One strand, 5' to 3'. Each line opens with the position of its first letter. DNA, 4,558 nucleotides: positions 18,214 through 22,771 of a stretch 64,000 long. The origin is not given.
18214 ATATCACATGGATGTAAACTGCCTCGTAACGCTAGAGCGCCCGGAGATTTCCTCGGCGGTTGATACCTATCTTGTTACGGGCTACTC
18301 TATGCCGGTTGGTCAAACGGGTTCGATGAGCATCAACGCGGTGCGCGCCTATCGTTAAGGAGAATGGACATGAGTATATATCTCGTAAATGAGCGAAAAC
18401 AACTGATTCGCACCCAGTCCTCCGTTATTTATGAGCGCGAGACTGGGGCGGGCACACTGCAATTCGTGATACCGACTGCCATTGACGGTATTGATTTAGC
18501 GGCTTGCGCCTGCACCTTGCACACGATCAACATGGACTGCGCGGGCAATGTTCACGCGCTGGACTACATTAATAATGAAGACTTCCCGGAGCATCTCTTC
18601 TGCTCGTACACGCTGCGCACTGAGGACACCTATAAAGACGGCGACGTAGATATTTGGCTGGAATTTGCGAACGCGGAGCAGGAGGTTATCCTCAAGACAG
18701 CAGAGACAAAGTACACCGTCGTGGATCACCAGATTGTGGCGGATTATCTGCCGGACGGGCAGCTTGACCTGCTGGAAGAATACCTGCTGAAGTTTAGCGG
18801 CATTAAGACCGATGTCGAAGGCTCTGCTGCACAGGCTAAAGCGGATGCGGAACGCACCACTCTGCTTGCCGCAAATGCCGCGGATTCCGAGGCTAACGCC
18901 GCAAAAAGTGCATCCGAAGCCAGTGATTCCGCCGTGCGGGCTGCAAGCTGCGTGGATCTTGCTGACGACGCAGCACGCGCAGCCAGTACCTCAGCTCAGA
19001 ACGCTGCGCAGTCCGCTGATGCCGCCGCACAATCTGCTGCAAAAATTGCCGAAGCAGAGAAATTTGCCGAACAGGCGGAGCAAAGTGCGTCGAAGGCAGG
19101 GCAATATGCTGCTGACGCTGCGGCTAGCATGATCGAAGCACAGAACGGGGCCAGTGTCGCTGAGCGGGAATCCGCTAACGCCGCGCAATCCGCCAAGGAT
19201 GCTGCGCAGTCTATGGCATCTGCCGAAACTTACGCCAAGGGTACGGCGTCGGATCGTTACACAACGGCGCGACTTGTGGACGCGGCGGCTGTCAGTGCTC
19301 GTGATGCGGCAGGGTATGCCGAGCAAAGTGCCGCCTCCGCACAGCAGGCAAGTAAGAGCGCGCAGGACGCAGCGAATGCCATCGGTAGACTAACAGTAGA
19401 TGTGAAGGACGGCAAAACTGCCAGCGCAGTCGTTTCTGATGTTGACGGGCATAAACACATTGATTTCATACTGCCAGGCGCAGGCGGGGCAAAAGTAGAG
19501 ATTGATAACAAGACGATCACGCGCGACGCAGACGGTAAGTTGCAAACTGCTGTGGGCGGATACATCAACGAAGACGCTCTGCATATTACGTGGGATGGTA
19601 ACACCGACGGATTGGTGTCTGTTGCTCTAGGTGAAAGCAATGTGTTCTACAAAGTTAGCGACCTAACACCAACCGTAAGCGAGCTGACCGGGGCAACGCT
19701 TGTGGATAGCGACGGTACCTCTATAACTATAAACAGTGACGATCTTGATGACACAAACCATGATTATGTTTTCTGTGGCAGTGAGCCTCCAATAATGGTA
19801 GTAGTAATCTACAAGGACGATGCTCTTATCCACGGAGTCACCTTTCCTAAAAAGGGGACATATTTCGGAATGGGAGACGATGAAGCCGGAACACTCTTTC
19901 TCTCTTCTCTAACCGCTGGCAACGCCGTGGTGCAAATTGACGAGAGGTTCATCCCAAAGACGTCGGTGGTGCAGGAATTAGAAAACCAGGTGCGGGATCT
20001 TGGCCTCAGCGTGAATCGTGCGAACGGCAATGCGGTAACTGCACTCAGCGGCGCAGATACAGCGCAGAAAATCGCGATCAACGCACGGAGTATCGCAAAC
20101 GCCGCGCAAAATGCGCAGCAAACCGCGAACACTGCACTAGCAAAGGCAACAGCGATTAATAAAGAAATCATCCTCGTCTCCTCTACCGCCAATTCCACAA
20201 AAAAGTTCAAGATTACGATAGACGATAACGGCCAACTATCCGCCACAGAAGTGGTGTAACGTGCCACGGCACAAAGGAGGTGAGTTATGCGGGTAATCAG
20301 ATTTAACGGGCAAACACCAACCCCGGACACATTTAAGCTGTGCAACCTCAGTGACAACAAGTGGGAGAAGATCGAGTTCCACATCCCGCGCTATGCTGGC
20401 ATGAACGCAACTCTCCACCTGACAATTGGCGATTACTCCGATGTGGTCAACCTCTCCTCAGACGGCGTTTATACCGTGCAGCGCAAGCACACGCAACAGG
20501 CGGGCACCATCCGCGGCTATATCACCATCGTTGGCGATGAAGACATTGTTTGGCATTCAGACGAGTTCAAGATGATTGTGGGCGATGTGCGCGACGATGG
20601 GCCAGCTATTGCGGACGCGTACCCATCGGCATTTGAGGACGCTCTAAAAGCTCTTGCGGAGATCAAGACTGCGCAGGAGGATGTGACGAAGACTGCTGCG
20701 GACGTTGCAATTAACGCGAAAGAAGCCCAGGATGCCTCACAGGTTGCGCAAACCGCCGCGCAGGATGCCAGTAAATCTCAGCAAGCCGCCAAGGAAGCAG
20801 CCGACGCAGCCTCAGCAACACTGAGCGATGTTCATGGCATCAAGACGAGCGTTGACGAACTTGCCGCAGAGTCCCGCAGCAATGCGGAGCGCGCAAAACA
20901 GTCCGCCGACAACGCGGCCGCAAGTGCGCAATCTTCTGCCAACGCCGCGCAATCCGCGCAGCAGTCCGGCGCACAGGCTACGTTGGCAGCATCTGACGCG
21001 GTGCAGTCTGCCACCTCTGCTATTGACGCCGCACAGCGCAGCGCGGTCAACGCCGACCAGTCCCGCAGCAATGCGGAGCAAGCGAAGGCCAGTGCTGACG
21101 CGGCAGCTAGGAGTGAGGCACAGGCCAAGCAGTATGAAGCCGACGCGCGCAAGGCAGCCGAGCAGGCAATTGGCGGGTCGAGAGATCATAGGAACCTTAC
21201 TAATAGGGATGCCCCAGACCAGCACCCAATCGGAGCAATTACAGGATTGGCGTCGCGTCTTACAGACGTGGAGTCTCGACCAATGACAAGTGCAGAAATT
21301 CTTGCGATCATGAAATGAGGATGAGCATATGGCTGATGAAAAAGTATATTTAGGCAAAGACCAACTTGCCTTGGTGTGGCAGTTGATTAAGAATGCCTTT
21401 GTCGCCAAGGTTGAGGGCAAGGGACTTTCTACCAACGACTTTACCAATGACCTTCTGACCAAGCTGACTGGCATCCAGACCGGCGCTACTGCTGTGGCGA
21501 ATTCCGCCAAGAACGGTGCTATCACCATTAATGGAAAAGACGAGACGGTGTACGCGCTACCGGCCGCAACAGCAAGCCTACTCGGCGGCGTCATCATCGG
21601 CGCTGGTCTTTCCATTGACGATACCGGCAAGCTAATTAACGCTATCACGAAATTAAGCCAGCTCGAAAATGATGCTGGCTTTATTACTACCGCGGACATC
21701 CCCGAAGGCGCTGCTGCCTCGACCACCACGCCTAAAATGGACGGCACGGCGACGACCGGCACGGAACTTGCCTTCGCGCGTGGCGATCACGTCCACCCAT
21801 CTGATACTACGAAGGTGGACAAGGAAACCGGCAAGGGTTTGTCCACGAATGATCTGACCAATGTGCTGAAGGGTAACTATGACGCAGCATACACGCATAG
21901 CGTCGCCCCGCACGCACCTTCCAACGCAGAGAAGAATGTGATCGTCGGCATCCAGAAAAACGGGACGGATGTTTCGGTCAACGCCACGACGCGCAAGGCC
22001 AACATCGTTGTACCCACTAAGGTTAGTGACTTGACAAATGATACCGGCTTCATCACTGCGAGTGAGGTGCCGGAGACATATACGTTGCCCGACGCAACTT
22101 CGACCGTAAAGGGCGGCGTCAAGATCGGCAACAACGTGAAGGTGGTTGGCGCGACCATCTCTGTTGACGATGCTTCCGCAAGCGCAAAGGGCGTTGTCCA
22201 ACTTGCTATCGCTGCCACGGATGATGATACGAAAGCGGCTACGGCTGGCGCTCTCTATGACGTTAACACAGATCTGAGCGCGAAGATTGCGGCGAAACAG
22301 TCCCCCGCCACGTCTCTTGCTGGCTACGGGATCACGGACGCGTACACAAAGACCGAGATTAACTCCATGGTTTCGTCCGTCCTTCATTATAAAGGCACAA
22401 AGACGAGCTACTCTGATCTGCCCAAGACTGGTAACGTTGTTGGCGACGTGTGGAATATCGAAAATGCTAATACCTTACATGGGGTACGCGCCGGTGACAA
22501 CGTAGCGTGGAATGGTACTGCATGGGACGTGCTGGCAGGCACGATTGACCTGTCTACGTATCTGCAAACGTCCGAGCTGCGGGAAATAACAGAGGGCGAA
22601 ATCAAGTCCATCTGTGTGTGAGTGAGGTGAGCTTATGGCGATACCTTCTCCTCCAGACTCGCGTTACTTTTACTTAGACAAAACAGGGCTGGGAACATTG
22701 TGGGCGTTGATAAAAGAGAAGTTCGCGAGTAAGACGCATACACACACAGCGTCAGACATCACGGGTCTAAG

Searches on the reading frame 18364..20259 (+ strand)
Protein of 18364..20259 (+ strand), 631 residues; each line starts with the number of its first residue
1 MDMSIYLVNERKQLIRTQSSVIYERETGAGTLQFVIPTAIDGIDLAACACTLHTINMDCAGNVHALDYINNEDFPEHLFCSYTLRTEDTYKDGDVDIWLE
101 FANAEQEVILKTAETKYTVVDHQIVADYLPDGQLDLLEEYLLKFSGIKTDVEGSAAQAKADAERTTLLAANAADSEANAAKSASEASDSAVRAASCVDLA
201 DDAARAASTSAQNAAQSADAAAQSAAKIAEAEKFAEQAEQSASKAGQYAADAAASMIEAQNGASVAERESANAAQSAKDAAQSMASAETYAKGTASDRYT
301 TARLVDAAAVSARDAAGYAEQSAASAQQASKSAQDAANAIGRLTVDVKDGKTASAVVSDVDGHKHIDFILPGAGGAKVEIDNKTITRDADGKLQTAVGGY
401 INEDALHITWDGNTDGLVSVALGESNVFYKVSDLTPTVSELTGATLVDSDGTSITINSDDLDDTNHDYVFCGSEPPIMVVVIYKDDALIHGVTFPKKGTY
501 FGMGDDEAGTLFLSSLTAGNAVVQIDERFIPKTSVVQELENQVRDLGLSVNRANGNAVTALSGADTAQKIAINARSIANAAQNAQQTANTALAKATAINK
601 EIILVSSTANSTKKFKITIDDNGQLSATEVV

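Call 12: search_protein_families(library=phrogs, proteins=[window:18364-20259:+], max_evalue=0.001)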
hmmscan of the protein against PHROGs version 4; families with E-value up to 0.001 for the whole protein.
window:18364-20259:+ (631 aa): 1 family
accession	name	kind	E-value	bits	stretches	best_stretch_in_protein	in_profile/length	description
phrog_3279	-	tail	4.1e-08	34.2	1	200-382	148-322/396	tail fiber protein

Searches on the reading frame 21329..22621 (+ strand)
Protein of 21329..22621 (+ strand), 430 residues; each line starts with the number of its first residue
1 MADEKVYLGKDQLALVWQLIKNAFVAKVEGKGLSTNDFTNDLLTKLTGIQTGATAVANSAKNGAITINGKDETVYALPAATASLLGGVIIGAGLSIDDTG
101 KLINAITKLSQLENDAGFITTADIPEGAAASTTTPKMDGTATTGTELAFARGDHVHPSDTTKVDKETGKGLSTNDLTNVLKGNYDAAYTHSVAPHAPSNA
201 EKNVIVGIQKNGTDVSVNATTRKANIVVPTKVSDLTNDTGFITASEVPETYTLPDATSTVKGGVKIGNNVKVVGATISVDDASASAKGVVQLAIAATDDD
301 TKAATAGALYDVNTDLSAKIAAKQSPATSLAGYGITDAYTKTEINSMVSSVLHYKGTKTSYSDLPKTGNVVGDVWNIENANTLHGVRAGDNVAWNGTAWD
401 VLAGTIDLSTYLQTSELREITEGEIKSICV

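Call 12: search_protein_families(library=phrogs, proteins=[window:21329-22621:+], max_evalue=0.001)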
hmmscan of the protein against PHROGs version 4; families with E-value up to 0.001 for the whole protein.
window:21329-22621:+ (430 aa): 2 families
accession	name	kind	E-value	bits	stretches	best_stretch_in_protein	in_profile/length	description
phrog_18608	-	unknown function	4e-08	33.9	1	24-141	207-339/416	-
phrog_38190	-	unknown function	1.7e-05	25.4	1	270-413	62-217/351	-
